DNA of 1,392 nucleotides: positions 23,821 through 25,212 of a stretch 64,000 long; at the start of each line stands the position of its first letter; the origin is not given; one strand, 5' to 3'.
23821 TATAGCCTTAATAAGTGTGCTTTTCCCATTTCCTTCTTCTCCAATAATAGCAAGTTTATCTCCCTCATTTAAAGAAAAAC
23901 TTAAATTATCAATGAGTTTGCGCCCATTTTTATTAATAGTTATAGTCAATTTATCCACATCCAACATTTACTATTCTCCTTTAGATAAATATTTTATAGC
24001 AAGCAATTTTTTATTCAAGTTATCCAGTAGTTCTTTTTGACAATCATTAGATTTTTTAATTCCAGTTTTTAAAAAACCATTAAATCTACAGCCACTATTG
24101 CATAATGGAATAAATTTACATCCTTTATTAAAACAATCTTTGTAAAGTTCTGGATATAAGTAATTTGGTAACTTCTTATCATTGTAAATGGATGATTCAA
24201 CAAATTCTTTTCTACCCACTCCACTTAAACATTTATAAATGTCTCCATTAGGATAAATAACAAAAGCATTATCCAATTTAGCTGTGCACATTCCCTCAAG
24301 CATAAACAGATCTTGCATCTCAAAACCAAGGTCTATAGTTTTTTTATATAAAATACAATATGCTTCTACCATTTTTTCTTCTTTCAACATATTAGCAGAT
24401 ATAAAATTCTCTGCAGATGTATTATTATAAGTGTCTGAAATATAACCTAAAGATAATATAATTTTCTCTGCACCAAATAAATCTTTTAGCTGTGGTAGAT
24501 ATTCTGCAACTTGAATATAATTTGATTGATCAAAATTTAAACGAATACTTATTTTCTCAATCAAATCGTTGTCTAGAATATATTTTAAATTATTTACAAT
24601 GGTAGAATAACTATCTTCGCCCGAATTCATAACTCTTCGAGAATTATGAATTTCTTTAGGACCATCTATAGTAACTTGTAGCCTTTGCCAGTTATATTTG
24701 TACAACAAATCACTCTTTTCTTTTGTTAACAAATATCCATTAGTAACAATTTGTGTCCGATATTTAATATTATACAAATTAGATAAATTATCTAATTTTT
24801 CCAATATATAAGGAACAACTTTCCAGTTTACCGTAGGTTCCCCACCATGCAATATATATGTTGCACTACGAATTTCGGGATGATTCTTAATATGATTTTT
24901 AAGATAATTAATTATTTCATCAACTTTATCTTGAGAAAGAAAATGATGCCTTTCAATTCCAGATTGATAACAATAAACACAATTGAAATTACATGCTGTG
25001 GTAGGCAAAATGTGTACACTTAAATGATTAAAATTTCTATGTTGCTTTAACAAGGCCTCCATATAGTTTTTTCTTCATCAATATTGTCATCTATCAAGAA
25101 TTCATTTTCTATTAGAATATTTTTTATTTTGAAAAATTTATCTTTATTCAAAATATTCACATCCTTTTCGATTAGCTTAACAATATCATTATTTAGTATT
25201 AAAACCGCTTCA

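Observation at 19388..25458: Compact six-gene radical-SAM RiPP-like operon with an unusual accessory set (ABC-F, M16 peptidase, PpsA-like phosphotransferase) and no membrane exporter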

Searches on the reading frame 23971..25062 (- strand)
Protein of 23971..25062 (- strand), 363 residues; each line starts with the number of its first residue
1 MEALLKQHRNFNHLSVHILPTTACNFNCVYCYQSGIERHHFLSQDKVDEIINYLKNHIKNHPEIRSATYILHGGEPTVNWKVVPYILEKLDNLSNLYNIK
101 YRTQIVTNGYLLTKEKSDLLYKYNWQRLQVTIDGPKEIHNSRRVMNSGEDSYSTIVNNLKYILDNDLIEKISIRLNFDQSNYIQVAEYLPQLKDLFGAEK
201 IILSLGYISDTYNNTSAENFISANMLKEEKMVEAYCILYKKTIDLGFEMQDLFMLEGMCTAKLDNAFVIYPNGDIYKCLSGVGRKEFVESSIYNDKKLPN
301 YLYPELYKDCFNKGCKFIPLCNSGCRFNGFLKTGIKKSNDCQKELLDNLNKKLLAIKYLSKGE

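Call 3: search_protein_families(library=ncbifam, proteins=[window:23971-25062:-], max_evalue=0.01)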
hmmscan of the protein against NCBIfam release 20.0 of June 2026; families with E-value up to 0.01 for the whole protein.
window:23971-25062:- (363 aa): 61 families (the best 25 are shown)
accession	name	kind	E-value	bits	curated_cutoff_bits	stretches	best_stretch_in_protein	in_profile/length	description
NF038107.1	rSAM_NF038107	equivalog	3.1e-54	184.4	600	1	8-343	79-418/444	Cys-every-fifth radical SAM/SPASM peptide maturase CefB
TIGR04280.1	geopep_mat_rSAM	hypoth_equivalog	1.8e-49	168.9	400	1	8-351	78-418/428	geopeptide radical SAM maturase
TIGR04463.1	rSAM_vs_C_rich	equivalog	2.5e-49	168.2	525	1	6-339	73-407/438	TIGR04463 family radical SAM/SPASM RiPP maturase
TIGR04334.1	rSAM_Clo7bot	equivalog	2e-43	148.7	600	1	10-359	86-434/440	radical SAM/SPASM domain Clo7bot peptide maturase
NF052473.1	rSAM_FlmE_OhkG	exception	3.9e-33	114.9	500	1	7-193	91-277/481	FlmE/OhkG family radical SAM/SPASM peptide maturase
NF047865.1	rSAM_PapB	equivalog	1.9e-29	102.9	340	1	15-334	4-325/330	PapB family radical SAM/SPASM ranthipeptide maturase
NF041298.1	rSAM_mat_DynA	equivalog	2.1e-23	82.9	450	1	18-330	5-326/356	dynobactin maturation radical SAM/SPASM protein DynA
TIGR03974.1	rSAM_six_Cys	equivalog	2.3e-21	76.2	425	1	14-342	99-434/451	thioether cross-link-forming SCIFF peptide maturase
TIGR04068.1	rSAM_ocin_clost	equivalog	5e-20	71.8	500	1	16-224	86-297/462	Cys-rich peptide radical SAM maturase CcpM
NF040492.1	not_ScfB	exception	1.8e-19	70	855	1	22-331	103-421/450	ScfB-related radical SAM/SPASM orphan maturase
NF041707.1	rSAM_YhhB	equivalog_domain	2.6e-19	69.4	445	1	22-165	10-155/369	cyclophane-forming radical SAM/SPASM peptide maturase YhhB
TIGR04064.1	rSAM_nif11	equivalog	4.7e-19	68.4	518.7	1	16-164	80-226/459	nif11-like peptide radical SAM maturase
TIGR03978.1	rSAM_paired_1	equivalog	8.6e-19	67.6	370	1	8-162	76-227/466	His-Xaa-Ser system radical SAM maturase HxsB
TIGR04083.1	rSAM_pep_methan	hypoth_equivalog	1.3e-18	67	300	2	16-144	2-122/376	TIGR04083 family peptide-modifying radical SAM enzyme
TIGR04115.1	rSAM_Cxxx_rpt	equivalog_domain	5.2e-17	62.4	350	1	16-279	4-270/359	radical SAM peptide maturase, CXXX-repeat target family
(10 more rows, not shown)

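Call 4: search_protein_families(library=pfam, proteins=[window:23971-25062:-], max_evalue=0.01)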
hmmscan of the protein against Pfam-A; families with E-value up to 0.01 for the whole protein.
window:23971-25062:- (363 aa): 2 families
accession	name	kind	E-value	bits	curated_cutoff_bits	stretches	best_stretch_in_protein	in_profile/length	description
PF04055.27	Radical_SAM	-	3.8e-19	69.9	29.5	1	19-169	2-143/166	Radical SAM superfamily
PF13353.11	Fer4_12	-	1.8e-05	25.5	22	1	22-139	13-120/137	4Fe-4S single cluster domain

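Call 7: find_homologous_proteins(query=window:23971-25062:-, max_evalue=1e-10)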
Query window:23971-25062:- (363 aa): 143 proteins with E <= 1e-10 among 2305 candidates; the best 120 are listed.
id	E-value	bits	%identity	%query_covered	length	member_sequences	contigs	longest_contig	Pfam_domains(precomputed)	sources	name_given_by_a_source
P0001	1.4e-242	822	99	100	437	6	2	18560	PF04055.28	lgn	-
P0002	4.4e-212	722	87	99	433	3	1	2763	PF04055.28,PF13353.12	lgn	-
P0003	5.7e-203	692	83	99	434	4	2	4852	PF04055.28,PF13353.12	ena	-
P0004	1.7e-196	671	80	100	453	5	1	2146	PF04055.28,PF13353.12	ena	-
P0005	6.8e-180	616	74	99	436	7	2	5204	PF04055.28,PF13353.12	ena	-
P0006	1.5e-155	536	100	66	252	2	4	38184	PF04055.28,PF13353.12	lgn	-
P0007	2.0e-141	489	60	99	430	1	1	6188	PF04055.28,PF13353.12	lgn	-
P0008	2.0e-139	483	60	94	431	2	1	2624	PF04055.28,PF13353.12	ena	-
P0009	8.5e-139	481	59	99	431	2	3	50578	PF04055.28,PF13353.12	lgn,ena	-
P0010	4.4e-136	472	59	99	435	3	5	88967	PF04055.28,PF13353.12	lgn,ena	-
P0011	2.6e-125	436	53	97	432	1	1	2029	PF04055.28,PF13353.12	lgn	-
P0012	4.3e-125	436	53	99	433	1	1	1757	PF04055.28,PF13353.12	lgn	-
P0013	5.8e-125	435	53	99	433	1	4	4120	PF04055.28,PF13353.12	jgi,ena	-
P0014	5.8e-125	435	53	99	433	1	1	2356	PF04055.28,PF13353.12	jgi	-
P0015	6.1e-125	435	53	99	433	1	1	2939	PF04055.28,PF13353.12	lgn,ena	-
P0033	1.7e-111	391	49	99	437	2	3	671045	PF04055.28,PF13353.12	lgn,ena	-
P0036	7.2e-109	382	48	99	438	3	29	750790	PF04055.28,PF13353.12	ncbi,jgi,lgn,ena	ncbi:MAG: radical SAM protein [Candidatus Dojkabacteria bacterium]|jgi:uncharacterized protein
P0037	8.9e-109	382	49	99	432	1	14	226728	PF04055.28,PF13353.12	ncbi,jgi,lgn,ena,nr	ncbi:MAG: radical SAM protein [Bacilli bacterium]|jgi:uncharacterized protein|nr:radical SAM protein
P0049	4.8e-89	317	43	96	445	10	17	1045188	PF04055.28,PF13353.12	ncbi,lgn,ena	-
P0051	6.6e-87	310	41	98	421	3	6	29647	PF04055.28,PF13353.12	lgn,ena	-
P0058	3.2e-82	295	40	99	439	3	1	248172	PF04055.28,PF13353.12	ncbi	-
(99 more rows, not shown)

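Call 9: find_encoding_contigs(protein=P0001, flank=10000, max_places=4)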
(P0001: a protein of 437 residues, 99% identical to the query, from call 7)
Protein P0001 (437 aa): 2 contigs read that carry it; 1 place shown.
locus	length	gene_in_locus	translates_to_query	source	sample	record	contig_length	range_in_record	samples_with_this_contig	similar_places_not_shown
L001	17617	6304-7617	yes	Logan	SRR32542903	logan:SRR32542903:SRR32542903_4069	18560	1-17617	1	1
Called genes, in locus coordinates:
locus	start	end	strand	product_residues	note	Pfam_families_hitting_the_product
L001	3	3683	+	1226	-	?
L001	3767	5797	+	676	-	PF02534:T4SS-DNA_transf, PF00270:DEAD (faint), PF10412:TrwB_AAD_bind, PF12696:TraG-D_C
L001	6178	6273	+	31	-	-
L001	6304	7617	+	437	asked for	PF04055:Radical_SAM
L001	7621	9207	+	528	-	PF03193:RsgA_GTPase (faint), PF07693:KAP_NTPase (faint), PF13555:AAA_29 (faint), PF20720:nSTAND3 (faint), PF00005:ABC_tran, PF03266:NTPase_1 (faint), PF05729:NACHT (faint), PF00005:ABC_tran, +4 more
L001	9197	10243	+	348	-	-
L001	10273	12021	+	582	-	PF01326:PPDK_N, PF00391:PEP-utilizers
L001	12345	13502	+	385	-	-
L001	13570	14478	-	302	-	PF01156:IU_nuc_hydro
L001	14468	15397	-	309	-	PF09997:DUF2238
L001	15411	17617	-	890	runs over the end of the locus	PF00005:ABC_tran, PF02687:FtsX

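Call 10: find_encoding_contigs(protein=P0010, flank=10000, max_places=4)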
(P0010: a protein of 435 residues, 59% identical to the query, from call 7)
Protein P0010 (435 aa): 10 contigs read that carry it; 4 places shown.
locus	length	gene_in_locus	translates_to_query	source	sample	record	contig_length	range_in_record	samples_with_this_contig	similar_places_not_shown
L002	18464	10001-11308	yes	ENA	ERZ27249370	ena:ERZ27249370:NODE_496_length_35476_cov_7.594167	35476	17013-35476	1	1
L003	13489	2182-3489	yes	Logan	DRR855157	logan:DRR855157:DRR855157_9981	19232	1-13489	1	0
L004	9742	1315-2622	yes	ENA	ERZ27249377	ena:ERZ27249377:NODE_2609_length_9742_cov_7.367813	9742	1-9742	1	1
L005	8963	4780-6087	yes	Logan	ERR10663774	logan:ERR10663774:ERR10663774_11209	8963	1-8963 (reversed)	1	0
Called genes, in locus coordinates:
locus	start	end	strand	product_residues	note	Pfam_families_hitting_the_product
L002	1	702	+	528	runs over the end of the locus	-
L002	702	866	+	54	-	-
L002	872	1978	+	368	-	PF04055:Radical_SAM, PF13353:Fer4_12 (weak)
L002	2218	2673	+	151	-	-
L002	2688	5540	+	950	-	PF00158:Sigma54_activat (faint), PF00004:AAA, PF07724:AAA_2, PF07728:AAA_5, PF13173:AAA_14 (faint), PF00004:AAA, PF07728:AAA_5 (weak), PF01434:Peptidase_M41, +4 more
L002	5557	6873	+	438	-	PF09397:FtsK_gamma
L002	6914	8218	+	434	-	PF13353:Fer4_12 (weak), PF04055:Radical_SAM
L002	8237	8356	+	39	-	-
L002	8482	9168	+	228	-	PF00149:Metallophos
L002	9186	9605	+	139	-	PF02861:Clp_N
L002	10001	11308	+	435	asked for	PF04055:Radical_SAM, PF13353:Fer4_12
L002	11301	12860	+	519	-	PF00005:ABC_tran, PF00931:NB-ARC (faint), PF02463:SMC_N (faint), PF03193:RsgA_GTPase (faint), PF13191:AAA_16 (faint), PF13555:AAA_29 (faint), PF25199:nSTAND_NTPase5 (faint), PF00005:ABC_tran, +7 more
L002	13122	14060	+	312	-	PF00145:DNA_methylase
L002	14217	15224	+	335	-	PF13280:WYL, PF25583:WCX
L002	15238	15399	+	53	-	-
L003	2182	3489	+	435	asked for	PF04055:Radical_SAM, PF13353:Fer4_12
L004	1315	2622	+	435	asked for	PF04055:Radical_SAM, PF13353:Fer4_12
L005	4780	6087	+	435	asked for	PF04055:Radical_SAM, PF13353:Fer4_12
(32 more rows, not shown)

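Call 12: search_protein_families(library=padloc, proteins=[P0001], max_evalue=0.01)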
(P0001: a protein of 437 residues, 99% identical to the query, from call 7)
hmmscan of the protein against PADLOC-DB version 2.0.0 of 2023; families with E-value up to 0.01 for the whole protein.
P0001 (437 aa): 1 family
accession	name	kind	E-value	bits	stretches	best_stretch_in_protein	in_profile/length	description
PDLC02903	pVip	-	2.1e-11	41.8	1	95-216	7-110/257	Viperins not associated with kinases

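Call 15: find_related_loci(query=A1, collection=genome_contigs, flank=10000)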
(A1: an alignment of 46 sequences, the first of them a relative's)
Query A1 (437 aa) in genome_contigs; peptide patterns used: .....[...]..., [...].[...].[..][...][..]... (x = any residue, [..] = any of these).
600 stretches matched a pattern (row limit reached: there are more); 473 encode a relative of the query (tblastn E <= 1e-3); the best 80 are kept; 80 distinct loci.
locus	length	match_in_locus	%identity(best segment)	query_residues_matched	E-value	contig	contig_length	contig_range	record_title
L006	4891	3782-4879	48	1-370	1e-107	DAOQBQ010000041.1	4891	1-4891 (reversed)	MAG TPA_asm: Candidatus Dojkabacteria bacterium isolate AMR_MDS_1232 NODE_18137_length_4891_cov_3.797767, whole genome s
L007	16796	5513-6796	42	1-433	8e-103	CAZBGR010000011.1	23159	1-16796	MAG TPA_asm: uncultured Muribaculaceae bacterium isolate binchicken_co39_441 genome assembly, contig: NODE_5343_length_2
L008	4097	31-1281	27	1-421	2e-50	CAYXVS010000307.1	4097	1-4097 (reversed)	MAG TPA_asm: uncultured Anaerolineales bacterium isolate binchicken_co8_377 genome assembly, contig: NODE_44357_length_4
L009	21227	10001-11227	31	17-436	2e-45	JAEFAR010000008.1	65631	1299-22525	MAG: Lachnospiraceae bacterium isolate Tb.RUG.499 NODE_1176_length_65631_cov_3.601490, whole genome shotgun sequence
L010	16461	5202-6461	26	11-436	9e-45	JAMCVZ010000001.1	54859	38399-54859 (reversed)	MAG: Nitrospirae bacterium isolate FK_Sedi_B_Bin.71 NODE_1450_length_54859_cov_25.8537, whole genome shotgun sequence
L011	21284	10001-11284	29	1-431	3e-43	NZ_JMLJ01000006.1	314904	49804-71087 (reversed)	Clostridium hydrogeniformans DSM 21757 BR69DRAFT_scaffold00004.4_C, whole genome shotgun sequence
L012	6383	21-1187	31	1-401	3e-43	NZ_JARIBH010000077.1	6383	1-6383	MAG: Peptacetobacter sp. isolate cluster2_bin.10 k127_878652, whole genome shotgun sequence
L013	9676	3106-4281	28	18-402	3e-42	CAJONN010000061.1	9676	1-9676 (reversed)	uncultured Marinilabiliaceae bacterium isolate Reindeer_2_mag_9 genome assembly, contig: scaffold_6835, whole genome sho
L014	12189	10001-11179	31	1-399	6e-42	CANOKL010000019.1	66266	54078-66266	MAG TPA_asm: uncultured Lachnospiraceae bacterium isolate SRR19759413_bin.28_metawrap_v1.3_MAG genome assembly, contig:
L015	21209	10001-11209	29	7-399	1e-41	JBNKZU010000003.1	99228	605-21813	MAG: Thiohalomonadaceae bacterium isolate D1.bin.2.orig k141_861241, whole genome shotgun sequence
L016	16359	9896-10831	31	84-401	1e-41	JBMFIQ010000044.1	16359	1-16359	MAG: Microbacter sp. isolate KM4324-27 NODE_44_length_16359_cov_6.958420, whole genome shotgun sequence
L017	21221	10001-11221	26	15-428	2e-41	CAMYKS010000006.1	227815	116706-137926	MAG: uncultured Desulfobulbaceae bacterium isolate FCS_M_Desulfobacterota_11 genome assembly, contig: scaffold_166, whol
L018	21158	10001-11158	30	1-402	2e-41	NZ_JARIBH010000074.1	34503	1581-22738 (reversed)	MAG: Peptacetobacter sp. isolate cluster2_bin.10 k127_144004, whole genome shotgun sequence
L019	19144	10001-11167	29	7-399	2e-41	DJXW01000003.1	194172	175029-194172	MAG TPA_asm: Prevotella sp. UBA6994 UBA6994_contig_57, whole genome shotgun sequence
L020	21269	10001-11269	26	1-428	4e-41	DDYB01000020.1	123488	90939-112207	MAG TPA_asm: Desulfobacteraceae bacterium UBA2245 UBA2245_contig_7513, whole genome shotgun sequence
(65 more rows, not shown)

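Call 16: find_encoding_contigs(protein=P0036, flank=8000, max_places=2)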
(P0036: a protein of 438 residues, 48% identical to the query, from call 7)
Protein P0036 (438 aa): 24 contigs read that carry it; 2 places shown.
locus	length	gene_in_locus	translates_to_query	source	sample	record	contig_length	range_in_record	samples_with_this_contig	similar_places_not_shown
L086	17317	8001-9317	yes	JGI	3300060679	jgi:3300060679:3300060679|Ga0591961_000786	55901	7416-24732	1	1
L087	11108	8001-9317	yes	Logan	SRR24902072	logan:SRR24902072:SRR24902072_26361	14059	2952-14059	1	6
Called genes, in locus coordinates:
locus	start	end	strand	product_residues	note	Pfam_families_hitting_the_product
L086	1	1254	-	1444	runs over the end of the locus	PF03382:DUF285, PF13620:CarboxypepD_reg, PF13715:CarbopepD_reg_2 (faint)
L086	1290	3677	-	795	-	-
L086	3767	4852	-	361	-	-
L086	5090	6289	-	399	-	PF20720:nSTAND3 (faint), PF13173:AAA_14, PF13635:DUF4143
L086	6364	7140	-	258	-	PF08843:AbiEii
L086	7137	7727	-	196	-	-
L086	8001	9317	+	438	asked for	PF04055:Radical_SAM, PF13353:Fer4_12 (weak)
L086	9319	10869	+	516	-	PF00931:NB-ARC (faint), PF01637:ATPase_2 (faint), PF03193:RsgA_GTPase (faint), PF13191:AAA_16 (faint), PF25199:nSTAND_NTPase5 (faint), PF00005:ABC_tran, PF05729:NACHT (faint), PF00005:ABC_tran, +3 more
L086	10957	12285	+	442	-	PF00575:S1, PF23459:S1_RRP5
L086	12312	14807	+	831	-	PF02861:Clp_N, PF13191:AAA_16 (weak), PF00004:AAA, PF17871:AAA_lid_9, PF00004:AAA, PF07724:AAA_2, PF07728:AAA_5, PF10431:ClpB_D2-small, +8 more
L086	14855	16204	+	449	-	PF18073:Zn_ribbon_LapB, PF03796:DnaB_C (weak), PF06745:ATPase, PF13481:AAA_25, PF23442:DUF7125 (weak), PF20720:nSTAND3 (weak), PF25199:nSTAND_NTPase5 (weak), PF13401:AAA_22 (weak), +2 more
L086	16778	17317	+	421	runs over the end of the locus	PF07498:Rho_N, PF07497:Rho_RNA_bind, PF00006:ATP-synt_ab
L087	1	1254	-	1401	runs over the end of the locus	?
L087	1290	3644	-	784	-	-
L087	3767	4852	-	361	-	-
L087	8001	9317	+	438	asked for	PF04055:Radical_SAM, PF13353:Fer4_12 (weak)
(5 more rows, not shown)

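Call 17: find_encoding_contigs(protein=P0037, flank=8000, max_places=2)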
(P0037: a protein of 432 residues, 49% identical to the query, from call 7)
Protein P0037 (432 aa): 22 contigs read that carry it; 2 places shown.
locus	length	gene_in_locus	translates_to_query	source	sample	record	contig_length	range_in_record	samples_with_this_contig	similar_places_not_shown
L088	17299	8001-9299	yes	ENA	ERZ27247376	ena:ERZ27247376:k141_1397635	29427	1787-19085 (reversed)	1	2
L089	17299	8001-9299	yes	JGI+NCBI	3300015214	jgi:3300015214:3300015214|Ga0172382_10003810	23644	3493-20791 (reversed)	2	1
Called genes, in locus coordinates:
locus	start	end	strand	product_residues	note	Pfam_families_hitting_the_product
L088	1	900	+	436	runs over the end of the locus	PF01225:Mur_ligase, PF08245:Mur_ligase_M, PF02875:Mur_ligase_C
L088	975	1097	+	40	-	-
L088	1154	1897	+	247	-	PF00696:AA_kinase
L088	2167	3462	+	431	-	PF25888:WHD_DnaB, PF07261:DnaB_2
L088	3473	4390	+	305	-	PF03969:AFG1_ATPase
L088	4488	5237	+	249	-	-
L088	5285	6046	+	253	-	PF18765:Polbeta (weak)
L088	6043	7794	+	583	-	PF07973:tRNA_SAD, PF00587:tRNA-synt_2b, PF03129:HGTP_anticodon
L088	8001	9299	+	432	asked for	PF04055:Radical_SAM, PF13353:Fer4_12 (weak)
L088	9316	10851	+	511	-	PF00005:ABC_tran, PF05729:NACHT (faint), PF13304:AAA_21 (faint), PF13401:AAA_22 (faint), PF00005:ABC_tran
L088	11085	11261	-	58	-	-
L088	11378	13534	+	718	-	PF02384:N6_Mtase, PF07669:Eco57I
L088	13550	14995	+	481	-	-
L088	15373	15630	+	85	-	-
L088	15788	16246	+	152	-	PF02381:MraZ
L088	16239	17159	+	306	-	PF01795:Methyltransf_5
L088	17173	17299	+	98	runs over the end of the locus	-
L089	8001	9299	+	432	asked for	PF04055:Radical_SAM, PF13353:Fer4_12 (weak)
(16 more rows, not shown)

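Call 18: find_encoding_contigs(protein=P0049, flank=8000, max_places=2)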
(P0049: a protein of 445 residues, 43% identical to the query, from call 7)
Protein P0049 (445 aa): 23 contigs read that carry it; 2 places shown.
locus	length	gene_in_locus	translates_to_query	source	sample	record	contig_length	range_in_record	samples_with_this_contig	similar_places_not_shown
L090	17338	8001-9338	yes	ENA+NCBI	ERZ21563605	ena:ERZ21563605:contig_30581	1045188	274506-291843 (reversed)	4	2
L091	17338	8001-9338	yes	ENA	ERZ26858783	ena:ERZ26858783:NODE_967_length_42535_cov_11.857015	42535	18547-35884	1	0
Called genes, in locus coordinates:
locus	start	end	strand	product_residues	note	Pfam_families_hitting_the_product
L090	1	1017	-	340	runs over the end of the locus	PF27364:YonB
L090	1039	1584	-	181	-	-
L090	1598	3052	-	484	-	PF27290:YonD_N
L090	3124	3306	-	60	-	-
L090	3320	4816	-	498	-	-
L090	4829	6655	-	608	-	-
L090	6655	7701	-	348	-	PF27269:YonG_N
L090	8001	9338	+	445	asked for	PF13353:Fer4_12 (weak), PF04055:Radical_SAM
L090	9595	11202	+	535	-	PF00664:ABC_membrane, PF00005:ABC_tran, PF02463:SMC_N (faint), PF13304:AAA_21 (faint)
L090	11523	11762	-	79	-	PF11823:Se_S_carrier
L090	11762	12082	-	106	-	PF00216:Bac_DNA_binding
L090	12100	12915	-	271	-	PF02498:Bro-N (weak), PF03374:ANT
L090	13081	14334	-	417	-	-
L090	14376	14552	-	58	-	-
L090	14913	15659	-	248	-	-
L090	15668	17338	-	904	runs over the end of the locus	-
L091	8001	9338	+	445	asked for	PF13353:Fer4_12 (weak), PF04055:Radical_SAM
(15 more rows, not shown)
